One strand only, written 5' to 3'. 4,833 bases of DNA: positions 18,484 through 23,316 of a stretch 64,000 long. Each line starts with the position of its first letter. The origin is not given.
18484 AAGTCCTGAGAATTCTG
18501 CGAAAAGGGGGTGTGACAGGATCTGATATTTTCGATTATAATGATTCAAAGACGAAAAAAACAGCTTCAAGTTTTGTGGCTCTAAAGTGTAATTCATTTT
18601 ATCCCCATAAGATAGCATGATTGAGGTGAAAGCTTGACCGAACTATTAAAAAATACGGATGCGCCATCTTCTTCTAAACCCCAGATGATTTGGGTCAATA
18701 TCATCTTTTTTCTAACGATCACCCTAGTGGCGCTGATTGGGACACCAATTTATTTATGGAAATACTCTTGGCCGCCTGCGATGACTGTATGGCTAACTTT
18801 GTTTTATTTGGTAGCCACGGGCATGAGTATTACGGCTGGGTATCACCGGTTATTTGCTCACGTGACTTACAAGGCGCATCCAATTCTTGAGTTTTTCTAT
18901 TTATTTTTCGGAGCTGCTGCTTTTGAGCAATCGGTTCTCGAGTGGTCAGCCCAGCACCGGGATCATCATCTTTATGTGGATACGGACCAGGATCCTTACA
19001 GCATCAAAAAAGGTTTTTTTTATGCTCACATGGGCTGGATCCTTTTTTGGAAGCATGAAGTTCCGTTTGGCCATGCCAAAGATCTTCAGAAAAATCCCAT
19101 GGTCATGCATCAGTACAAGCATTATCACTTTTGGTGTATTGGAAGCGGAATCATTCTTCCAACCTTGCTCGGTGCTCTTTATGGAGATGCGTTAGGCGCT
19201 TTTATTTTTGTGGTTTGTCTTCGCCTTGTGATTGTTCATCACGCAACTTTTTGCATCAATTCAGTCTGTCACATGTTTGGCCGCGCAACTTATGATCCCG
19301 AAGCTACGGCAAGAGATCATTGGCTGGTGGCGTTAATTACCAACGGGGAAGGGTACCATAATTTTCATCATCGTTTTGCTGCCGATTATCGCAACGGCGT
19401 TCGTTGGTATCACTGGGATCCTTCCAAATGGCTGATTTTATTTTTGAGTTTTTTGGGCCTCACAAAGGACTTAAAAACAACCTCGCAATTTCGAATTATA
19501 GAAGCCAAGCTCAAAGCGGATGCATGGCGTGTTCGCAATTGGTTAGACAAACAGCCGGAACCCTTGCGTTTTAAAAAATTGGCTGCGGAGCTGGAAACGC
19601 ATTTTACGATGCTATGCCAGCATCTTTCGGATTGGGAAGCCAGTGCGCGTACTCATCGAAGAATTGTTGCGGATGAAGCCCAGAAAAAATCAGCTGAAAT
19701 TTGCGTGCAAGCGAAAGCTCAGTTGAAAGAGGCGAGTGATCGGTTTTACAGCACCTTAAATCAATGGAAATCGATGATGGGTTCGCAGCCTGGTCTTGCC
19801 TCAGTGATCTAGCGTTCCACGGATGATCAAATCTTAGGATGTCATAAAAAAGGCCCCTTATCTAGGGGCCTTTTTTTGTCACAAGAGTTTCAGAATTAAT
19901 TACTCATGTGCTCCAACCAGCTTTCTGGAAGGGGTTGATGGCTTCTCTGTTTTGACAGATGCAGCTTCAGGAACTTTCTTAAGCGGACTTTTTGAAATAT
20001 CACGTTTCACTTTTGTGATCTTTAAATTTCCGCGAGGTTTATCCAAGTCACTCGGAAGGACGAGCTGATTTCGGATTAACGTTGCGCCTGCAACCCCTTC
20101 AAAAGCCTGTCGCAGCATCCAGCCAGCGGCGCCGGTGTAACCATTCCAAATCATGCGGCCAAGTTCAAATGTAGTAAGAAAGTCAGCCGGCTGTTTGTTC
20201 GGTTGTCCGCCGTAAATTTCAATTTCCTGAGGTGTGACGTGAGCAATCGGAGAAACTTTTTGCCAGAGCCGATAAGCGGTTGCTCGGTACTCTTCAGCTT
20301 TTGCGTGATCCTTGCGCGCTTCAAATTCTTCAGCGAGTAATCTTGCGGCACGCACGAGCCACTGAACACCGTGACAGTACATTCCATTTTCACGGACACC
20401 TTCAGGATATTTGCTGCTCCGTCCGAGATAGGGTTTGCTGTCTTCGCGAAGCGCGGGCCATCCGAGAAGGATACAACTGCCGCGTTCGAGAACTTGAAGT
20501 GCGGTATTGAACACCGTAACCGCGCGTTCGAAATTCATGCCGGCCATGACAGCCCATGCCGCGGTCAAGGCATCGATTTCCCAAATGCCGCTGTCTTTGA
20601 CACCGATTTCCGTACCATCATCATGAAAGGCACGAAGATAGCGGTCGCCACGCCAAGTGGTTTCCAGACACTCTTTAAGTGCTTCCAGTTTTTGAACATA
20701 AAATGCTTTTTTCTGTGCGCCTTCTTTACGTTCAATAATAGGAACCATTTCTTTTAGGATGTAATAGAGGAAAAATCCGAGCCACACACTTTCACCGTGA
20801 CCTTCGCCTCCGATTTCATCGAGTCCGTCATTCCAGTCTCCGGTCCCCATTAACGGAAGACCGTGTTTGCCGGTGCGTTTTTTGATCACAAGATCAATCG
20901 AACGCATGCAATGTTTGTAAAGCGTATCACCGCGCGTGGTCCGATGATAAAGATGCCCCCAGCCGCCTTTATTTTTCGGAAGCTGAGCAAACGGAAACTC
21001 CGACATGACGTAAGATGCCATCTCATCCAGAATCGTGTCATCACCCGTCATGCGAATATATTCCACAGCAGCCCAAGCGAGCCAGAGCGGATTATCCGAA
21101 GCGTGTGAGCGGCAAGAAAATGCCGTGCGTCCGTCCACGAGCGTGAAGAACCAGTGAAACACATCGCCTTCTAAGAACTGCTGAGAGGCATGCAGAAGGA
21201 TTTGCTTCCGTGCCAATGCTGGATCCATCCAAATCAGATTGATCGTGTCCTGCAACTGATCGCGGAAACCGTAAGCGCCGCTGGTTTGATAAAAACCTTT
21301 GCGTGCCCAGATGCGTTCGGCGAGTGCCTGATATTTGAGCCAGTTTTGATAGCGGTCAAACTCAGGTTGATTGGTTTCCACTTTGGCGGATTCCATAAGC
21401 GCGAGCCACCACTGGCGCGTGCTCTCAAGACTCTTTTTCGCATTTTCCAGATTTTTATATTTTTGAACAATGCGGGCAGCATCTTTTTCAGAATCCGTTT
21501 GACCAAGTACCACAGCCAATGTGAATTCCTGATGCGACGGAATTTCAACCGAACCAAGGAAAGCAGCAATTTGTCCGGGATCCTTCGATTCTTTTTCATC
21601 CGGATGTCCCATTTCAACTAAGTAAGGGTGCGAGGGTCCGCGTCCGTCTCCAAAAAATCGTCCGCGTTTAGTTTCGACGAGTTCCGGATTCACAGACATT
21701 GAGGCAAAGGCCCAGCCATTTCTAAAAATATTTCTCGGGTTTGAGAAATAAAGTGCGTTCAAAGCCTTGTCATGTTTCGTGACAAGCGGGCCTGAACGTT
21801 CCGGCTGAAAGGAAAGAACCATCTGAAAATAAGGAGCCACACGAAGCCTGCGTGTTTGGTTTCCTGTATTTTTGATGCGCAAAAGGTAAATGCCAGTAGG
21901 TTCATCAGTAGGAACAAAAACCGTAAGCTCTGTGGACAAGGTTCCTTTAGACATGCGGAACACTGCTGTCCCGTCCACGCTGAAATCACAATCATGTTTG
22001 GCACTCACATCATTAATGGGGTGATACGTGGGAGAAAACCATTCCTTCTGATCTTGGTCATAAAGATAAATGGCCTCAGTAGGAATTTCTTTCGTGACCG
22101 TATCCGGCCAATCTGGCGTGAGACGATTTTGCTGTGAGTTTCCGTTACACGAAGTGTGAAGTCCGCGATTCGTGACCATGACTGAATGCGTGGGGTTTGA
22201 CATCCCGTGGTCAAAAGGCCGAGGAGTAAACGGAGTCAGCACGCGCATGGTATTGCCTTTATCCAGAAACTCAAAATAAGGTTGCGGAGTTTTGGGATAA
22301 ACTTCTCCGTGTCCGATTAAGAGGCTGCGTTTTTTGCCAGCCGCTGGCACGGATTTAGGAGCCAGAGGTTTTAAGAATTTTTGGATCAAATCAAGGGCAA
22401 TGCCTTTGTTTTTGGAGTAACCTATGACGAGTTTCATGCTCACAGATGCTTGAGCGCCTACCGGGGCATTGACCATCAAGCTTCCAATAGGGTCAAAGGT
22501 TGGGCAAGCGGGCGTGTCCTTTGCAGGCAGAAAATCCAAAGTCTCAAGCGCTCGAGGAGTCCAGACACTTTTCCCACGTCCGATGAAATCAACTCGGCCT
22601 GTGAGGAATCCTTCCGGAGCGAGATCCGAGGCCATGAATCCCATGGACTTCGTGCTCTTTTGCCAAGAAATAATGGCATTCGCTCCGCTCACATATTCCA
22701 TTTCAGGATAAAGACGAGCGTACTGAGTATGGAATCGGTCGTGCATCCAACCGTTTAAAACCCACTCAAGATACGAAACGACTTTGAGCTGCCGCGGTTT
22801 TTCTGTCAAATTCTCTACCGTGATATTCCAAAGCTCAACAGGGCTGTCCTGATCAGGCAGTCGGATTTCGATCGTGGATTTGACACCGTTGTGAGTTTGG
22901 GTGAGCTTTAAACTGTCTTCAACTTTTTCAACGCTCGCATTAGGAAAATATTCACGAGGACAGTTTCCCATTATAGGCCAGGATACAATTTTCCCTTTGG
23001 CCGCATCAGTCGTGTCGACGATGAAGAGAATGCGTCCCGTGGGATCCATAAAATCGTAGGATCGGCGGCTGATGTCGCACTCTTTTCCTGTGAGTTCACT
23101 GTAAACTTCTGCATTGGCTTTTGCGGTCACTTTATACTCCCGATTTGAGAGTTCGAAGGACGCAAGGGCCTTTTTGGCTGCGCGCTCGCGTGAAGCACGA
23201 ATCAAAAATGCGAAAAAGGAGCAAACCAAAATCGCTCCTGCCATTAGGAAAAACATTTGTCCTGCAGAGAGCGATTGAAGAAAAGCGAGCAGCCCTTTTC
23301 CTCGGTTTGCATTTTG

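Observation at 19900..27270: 2456-aa fusion of three extracytoplasmic repeats, a large polytopic membrane domain and a complete GH94 phosphorylase. It looks like a cyclic-glucan synthase without a recognisable GT-A domain.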

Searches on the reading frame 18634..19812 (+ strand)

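Call 18: search_protein_families(library=pfam, proteins=[window:18634-19812:+], max_evalue=0.001)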
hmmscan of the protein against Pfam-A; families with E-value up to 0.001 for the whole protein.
window:18634-19812:+ (392 aa): 1 family
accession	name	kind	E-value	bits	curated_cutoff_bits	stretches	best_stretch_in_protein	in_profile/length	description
PF00487.30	FA_desaturase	-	9.5e-14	52.2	29.7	1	52-260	2-230/253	Fatty acid desaturase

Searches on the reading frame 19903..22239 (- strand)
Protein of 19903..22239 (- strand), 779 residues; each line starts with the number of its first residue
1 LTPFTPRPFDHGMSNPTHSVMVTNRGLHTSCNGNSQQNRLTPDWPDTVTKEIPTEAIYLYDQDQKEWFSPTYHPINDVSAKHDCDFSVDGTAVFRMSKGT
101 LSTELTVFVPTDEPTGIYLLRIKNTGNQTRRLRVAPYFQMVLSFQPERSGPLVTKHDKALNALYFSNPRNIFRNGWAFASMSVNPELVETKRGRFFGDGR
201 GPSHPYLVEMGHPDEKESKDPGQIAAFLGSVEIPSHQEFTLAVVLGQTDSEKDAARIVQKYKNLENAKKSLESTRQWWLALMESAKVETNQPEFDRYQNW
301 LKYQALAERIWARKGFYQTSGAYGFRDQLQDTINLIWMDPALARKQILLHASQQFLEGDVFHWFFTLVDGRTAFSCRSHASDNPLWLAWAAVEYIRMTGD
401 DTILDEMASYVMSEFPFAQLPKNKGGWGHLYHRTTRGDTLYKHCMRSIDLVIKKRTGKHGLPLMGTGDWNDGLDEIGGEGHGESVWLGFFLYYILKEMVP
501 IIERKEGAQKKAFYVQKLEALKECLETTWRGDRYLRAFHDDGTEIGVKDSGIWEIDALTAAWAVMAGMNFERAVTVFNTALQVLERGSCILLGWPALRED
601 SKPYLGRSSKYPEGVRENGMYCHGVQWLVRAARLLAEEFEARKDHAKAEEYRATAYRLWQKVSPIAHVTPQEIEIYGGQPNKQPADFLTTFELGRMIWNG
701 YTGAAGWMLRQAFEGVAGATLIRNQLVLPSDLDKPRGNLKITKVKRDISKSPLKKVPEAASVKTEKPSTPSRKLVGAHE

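Call 54: search_solved_structures(query=window:19903-22239:-, max_evalue=1e-20, show_alignments=1)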
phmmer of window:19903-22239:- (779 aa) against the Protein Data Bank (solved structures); distinct sequences matched with E-value up to 1e-20: 15.
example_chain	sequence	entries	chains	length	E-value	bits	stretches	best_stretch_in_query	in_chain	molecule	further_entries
8rf9_A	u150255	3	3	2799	8.7e-103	348.2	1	5-732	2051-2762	Cyclic beta 1-2 glucan synthetase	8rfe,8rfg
8rf0_A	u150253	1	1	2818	8.9e-103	348.2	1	5-732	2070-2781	Cyclic beta-(1,2)-glucan synthase NdvB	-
3qde_A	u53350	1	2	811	8.9e-41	143.2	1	36-709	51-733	Cellobiose phosphorylase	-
8ho7_A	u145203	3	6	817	9e-41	143.2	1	36-709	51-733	Cellobiose phosphorylase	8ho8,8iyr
8ho9_A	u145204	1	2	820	1.6e-38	135.7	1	3-709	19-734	Cellobiose phosphorylase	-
8hob_A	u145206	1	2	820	5.5e-38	133.9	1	3-709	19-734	Cellobiose phosphorylase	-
3rrs_A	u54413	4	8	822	2.9e-29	105.1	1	223-637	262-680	Cellobiose phosphorylase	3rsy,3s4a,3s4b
3s4c_A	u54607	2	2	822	4e-29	104.6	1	223-637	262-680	Lactose Phosphorylase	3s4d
2cqs_A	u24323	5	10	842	5.4e-29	104.2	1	227-638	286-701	Cellobiose Phosphorylase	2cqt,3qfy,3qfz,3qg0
3act_A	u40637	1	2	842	4.7e-28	101.1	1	227-638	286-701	Cellobiose Phosphorylase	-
3afj_A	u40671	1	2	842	5.2e-28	101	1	227-637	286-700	Cellobiose Phosphorylase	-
3acs_A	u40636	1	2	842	7.3e-28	100.5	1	227-638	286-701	Cellobiose Phosphorylase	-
8bou_A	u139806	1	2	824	4.1e-24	88.1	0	243-634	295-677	N,N'-diacetylchitobiose phosphorylase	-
4zle_A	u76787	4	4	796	6e-24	87.5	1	53-632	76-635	Putative b-glycan phosphorylase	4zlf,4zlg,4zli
1v7v_A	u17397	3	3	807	1.4e-21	79.7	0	3-358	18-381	chitobiose phosphorylase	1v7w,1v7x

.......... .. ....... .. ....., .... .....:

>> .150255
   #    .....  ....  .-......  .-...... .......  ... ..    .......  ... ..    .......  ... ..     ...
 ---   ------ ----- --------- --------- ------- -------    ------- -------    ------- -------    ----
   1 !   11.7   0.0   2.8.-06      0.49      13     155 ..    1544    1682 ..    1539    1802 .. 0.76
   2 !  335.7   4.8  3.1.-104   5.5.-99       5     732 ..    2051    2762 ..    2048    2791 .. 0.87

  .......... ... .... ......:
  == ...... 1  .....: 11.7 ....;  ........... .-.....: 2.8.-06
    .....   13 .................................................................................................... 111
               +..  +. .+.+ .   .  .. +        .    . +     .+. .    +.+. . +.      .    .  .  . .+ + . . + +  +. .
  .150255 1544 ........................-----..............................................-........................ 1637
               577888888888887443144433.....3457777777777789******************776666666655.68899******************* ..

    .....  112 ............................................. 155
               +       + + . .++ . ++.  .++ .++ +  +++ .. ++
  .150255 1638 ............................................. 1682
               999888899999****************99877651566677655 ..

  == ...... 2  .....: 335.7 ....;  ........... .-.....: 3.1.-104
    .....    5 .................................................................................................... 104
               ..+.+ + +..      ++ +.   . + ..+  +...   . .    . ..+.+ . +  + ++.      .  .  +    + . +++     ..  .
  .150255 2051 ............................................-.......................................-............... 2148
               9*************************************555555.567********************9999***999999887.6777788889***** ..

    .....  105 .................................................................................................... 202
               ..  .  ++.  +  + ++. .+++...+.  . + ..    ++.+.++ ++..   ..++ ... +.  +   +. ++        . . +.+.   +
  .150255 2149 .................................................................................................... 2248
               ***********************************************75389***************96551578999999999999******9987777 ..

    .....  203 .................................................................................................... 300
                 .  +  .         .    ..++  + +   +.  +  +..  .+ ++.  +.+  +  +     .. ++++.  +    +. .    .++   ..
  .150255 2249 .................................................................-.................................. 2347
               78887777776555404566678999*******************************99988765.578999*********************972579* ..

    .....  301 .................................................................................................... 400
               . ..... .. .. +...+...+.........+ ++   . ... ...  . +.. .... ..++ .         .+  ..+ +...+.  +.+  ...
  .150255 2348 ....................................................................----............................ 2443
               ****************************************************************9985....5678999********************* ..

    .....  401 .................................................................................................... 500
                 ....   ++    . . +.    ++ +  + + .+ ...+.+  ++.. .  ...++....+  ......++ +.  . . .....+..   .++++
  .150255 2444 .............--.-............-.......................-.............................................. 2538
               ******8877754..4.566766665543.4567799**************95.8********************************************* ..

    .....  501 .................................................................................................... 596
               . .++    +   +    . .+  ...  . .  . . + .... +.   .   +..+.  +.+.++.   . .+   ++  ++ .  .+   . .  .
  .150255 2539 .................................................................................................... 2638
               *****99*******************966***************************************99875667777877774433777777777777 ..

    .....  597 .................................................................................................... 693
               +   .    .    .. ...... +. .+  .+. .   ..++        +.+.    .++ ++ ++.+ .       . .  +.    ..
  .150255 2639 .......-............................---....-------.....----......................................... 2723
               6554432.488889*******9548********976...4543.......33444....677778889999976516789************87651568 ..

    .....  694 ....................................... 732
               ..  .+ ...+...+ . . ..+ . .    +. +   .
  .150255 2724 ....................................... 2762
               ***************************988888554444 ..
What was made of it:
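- On GH94 glycoside phosphorylases: The His in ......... and the Thr in YTGAAGW align with Cgs YTHAATW and YTGSAGW (call 54).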

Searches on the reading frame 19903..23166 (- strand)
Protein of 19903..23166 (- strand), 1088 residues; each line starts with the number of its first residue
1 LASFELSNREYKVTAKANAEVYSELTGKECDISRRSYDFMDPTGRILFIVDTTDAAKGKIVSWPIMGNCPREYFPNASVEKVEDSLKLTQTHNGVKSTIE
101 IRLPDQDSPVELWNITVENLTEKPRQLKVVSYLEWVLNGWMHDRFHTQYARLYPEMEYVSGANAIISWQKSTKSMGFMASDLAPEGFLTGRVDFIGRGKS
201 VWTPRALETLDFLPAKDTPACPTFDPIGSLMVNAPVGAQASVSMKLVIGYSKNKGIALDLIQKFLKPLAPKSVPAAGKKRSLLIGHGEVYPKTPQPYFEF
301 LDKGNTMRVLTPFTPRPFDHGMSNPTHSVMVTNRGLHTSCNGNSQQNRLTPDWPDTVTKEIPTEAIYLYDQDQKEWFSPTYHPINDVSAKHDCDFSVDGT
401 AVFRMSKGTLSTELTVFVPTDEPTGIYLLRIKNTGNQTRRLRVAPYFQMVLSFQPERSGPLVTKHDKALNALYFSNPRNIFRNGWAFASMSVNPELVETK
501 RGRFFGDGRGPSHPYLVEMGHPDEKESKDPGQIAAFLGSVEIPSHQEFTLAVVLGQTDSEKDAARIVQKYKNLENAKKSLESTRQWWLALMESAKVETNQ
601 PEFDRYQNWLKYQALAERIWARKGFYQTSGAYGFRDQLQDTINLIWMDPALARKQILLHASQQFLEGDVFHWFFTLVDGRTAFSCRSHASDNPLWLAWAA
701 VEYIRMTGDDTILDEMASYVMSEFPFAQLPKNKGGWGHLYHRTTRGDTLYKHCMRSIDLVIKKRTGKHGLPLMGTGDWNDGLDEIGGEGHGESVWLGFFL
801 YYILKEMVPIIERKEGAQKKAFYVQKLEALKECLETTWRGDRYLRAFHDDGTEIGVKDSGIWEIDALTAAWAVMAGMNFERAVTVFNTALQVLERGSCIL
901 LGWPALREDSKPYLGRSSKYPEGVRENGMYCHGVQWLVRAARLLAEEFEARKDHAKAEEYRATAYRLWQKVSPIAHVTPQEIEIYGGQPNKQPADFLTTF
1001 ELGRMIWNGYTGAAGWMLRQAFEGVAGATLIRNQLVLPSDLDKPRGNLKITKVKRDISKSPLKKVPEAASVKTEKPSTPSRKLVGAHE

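Call 93: search_solved_structures(query=A4, max_evalue=0.001)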
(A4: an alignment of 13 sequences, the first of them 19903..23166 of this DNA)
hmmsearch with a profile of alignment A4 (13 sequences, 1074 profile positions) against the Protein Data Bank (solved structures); distinct sequences matched with E-value up to 0.001: 18.
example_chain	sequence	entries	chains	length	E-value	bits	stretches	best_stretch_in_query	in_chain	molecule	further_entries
8rf9_A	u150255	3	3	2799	3.8e-144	484.9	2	301-1046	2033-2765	Cyclic beta 1-2 glucan synthetase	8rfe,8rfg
8rf0_A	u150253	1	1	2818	3.9e-144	484.8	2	301-1046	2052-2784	Cyclic beta-(1,2)-glucan synthase NdvB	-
3qde_A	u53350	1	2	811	1.1e-54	188.7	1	302-1010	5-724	Cellobiose phosphorylase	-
8ho7_A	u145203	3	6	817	1.1e-54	188.6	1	302-1010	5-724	Cellobiose phosphorylase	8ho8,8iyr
8hob_A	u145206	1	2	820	6.8e-53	182.7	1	302-1010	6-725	Cellobiose phosphorylase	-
8ho9_A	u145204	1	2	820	7e-53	182.7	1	302-1010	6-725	Cellobiose phosphorylase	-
3s4c_A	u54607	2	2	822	1.8e-46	161.5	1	299-947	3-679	Lactose Phosphorylase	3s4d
3rrs_A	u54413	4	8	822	2.2e-46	161.2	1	299-946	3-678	Cellobiose phosphorylase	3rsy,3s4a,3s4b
2cqs_A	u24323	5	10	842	2.3e-45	157.8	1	285-951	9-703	Cellobiose Phosphorylase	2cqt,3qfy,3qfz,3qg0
3afj_A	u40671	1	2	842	3.3e-44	154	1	285-951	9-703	Cellobiose Phosphorylase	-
3act_A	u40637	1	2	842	4.3e-44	153.6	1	285-951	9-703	Cellobiose Phosphorylase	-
3acs_A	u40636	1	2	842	5.6e-44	153.2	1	285-951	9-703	Cellobiose Phosphorylase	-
8bou_A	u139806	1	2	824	4.4e-36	127.1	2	286-721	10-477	N,N'-diacetylchitobiose phosphorylase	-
1v7v_A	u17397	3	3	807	4.4e-36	127.1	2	299-722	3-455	chitobiose phosphorylase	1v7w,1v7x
4zle_A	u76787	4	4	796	6.5e-35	123.2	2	364-725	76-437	Putative b-glycan phosphorylase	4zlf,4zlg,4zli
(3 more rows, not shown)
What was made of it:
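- On Cgs/NdvB/ChvB cyclic beta-1,2-glucan synthase: Profile E-value 4e-144 (call 93).
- Closest known: Soluble 1,2-beta-oligoglucan phosphorylases. Different: Sequence similarity to 5H3Z is marginal (E 4e-5; call 93).
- Closest solved relative is Cgs GP, 485 bits, against 189 bits for cellobiose phosphorylases (call 93). The GH94 module is specifically Cgs-type (call 93).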
